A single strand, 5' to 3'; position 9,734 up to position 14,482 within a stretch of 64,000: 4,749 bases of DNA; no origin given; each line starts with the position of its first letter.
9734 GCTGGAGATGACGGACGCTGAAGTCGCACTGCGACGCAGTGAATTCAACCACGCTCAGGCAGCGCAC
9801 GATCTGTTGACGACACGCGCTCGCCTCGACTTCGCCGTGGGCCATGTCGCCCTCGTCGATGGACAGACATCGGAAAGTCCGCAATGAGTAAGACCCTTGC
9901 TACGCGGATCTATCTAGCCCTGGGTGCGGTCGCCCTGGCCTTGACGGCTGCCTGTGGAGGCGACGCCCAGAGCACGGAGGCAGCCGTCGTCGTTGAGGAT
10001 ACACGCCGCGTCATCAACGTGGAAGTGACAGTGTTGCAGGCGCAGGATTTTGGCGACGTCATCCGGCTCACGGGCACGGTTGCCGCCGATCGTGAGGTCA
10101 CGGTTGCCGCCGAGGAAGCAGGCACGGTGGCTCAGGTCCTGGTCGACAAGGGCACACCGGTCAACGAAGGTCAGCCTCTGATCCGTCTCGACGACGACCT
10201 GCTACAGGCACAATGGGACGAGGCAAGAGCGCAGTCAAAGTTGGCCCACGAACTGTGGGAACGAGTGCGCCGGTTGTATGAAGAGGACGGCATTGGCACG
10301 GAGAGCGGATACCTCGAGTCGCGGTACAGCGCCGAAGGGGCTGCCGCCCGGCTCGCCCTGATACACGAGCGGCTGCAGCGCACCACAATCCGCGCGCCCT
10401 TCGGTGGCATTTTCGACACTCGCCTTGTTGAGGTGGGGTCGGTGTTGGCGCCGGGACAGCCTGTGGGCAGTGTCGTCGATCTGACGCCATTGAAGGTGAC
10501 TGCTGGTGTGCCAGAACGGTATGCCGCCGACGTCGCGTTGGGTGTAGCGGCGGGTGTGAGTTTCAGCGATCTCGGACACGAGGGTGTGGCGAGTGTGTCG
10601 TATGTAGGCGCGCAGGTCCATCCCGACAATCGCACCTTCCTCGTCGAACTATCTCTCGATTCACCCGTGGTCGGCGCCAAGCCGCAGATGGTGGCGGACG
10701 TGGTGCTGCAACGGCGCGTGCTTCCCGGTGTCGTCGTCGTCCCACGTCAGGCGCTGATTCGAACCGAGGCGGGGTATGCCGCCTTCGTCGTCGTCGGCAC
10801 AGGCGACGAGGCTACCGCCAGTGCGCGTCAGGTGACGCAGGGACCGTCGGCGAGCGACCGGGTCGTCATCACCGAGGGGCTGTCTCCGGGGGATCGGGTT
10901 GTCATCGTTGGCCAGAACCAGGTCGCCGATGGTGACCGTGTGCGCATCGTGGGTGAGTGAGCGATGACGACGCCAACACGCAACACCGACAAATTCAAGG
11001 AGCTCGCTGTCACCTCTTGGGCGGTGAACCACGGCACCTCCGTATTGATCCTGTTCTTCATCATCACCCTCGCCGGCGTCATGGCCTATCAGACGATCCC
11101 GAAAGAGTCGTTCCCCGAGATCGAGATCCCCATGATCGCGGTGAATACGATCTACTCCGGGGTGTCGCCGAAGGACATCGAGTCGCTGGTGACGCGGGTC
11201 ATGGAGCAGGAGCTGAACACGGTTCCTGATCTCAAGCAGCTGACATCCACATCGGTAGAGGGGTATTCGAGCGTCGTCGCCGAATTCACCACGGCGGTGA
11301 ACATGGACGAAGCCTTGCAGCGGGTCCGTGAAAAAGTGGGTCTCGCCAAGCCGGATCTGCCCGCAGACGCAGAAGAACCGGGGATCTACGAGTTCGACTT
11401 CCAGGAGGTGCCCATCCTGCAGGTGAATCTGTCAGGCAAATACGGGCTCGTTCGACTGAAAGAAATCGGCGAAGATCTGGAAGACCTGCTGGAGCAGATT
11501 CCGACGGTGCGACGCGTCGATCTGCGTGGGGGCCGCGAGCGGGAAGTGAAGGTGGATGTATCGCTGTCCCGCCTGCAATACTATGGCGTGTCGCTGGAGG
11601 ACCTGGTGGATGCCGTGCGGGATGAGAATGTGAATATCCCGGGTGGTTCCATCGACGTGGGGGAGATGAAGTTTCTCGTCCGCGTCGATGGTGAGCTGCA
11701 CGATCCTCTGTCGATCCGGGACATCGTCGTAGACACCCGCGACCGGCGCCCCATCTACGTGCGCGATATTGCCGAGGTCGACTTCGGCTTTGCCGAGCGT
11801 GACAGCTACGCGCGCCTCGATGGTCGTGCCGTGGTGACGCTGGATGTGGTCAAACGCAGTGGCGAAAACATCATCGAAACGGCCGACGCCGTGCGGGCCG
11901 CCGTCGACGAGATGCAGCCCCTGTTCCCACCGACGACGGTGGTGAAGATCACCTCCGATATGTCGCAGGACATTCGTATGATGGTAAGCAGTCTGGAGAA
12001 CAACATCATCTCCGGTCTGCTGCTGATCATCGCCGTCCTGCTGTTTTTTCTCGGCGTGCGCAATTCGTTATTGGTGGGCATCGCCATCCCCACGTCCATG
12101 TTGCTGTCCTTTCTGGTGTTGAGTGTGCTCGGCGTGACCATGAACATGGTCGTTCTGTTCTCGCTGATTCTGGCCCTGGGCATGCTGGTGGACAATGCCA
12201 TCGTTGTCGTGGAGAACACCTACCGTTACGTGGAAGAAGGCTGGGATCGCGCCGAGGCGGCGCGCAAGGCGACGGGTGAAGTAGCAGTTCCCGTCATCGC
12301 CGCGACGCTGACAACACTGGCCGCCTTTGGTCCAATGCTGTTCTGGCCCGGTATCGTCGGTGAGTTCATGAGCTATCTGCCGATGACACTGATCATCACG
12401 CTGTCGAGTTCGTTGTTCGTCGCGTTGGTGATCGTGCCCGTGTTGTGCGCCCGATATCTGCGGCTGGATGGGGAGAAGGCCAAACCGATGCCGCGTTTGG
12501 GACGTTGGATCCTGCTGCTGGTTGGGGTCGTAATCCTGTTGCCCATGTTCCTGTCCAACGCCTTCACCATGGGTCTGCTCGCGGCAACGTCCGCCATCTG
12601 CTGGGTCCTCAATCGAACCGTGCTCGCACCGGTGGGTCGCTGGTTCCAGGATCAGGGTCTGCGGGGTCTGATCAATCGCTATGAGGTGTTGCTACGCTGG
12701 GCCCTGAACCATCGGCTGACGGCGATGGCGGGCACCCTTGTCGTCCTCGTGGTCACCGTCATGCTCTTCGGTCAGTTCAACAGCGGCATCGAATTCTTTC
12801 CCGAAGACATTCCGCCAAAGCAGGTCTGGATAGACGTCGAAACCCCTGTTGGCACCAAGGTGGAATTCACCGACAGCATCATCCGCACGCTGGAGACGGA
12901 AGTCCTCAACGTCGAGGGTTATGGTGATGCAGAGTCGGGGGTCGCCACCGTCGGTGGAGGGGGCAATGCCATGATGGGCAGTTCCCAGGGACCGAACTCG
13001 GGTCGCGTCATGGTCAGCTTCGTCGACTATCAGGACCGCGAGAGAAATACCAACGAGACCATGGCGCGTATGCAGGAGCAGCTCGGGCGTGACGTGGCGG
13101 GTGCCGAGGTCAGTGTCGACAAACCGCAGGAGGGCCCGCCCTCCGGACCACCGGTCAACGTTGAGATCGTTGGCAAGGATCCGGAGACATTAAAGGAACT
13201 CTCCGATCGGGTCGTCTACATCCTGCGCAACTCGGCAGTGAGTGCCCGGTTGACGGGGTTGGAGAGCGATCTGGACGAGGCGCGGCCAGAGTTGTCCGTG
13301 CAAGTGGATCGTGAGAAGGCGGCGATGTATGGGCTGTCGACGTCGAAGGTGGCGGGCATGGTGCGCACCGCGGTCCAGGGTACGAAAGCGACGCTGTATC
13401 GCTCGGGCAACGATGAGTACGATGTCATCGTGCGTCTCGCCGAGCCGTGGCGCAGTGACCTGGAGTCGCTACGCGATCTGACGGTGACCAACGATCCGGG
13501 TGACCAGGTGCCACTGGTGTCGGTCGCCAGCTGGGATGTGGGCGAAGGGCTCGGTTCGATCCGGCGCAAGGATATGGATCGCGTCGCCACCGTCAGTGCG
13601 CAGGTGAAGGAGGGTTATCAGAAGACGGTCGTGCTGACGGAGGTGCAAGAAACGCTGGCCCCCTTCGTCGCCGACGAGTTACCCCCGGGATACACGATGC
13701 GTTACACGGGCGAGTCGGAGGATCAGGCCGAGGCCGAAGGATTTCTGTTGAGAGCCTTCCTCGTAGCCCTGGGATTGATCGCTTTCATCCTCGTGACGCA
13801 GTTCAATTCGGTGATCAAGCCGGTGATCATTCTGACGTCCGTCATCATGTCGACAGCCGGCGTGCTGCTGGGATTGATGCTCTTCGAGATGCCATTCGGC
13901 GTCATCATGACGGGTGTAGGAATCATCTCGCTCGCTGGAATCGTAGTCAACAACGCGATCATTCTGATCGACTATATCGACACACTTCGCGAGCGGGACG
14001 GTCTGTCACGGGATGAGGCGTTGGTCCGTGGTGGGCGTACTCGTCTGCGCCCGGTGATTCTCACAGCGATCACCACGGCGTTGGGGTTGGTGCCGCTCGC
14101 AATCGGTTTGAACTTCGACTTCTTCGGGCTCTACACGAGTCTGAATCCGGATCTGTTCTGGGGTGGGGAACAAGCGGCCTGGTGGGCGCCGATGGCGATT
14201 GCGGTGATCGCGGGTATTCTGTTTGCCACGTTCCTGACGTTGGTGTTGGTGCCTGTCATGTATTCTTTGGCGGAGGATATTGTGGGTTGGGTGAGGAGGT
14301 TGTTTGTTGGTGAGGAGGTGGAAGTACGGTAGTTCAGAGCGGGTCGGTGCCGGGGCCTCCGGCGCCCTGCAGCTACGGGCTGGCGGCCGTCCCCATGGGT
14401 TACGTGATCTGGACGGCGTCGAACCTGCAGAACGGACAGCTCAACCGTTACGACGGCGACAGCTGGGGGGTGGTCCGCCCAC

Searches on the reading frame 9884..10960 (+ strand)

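Call 51: search_protein_families(library=pfam, proteins=[window:9884-10960:+], max_evalue=0.0001)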
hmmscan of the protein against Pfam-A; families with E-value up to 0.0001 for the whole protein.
window:9884-10960:+ (358 aa): 3 families
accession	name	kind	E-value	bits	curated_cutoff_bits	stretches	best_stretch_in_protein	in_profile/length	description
PF16576.10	HlyD_D23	-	2e-18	66.9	30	1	58-271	4-214/214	Barrel-sandwich domain of CusB or HlyD membrane-fusion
PF13437.12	HlyD_3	-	2.7e-16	60.6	22.2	1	168-262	1-97/106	HlyD family secretion protein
PF00364.28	Biotin_lipoyl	-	2.7e-05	24.3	22.1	0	71-102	42-73/73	Biotin-requiring enzyme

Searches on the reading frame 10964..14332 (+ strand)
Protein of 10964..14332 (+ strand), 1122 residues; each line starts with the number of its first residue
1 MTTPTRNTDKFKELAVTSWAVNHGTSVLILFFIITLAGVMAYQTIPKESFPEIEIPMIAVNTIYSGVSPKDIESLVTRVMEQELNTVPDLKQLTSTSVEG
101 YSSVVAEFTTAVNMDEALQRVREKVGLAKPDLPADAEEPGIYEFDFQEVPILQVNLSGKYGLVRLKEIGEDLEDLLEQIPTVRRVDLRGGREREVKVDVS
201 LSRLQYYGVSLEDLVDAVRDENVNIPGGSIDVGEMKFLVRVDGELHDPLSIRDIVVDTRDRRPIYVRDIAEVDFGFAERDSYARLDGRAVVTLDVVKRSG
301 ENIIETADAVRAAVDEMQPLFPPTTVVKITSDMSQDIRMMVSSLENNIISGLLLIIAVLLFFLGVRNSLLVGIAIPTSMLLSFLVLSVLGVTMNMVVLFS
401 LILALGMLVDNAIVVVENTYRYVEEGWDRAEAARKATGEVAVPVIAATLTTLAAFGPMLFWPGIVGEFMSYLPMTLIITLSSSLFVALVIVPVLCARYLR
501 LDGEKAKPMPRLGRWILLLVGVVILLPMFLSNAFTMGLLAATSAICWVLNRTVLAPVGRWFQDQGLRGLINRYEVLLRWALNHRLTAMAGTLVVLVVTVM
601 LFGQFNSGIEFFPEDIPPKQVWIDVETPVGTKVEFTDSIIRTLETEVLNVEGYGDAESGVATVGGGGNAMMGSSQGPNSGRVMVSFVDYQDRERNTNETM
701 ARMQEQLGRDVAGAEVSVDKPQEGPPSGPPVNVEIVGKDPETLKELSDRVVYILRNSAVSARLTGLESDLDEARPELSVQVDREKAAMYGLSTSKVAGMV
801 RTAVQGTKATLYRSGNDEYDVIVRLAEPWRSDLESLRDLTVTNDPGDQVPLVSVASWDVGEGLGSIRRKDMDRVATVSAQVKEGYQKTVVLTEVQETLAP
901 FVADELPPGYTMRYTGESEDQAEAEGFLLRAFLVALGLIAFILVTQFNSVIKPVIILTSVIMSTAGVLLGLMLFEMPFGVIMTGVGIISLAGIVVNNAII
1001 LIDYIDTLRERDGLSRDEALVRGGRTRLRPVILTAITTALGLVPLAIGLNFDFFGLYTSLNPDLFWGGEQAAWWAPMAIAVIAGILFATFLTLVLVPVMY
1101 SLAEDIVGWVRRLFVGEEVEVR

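Call 51: search_protein_families(library=pfam, proteins=[window:10964-14332:+], max_evalue=0.0001)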
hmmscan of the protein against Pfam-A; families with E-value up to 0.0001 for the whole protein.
window:10964-14332:+ (1122 aa): 2 families
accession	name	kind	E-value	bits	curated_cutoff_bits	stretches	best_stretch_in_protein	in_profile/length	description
PF00873.25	ACR_tran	-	3.7e-209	697.4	28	1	19-1103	4-1020/1021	AcrB/AcrD/AcrF family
PF03176.21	MMPL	-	1.7e-06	27.7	20.5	1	290-496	91-300/333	MMPL family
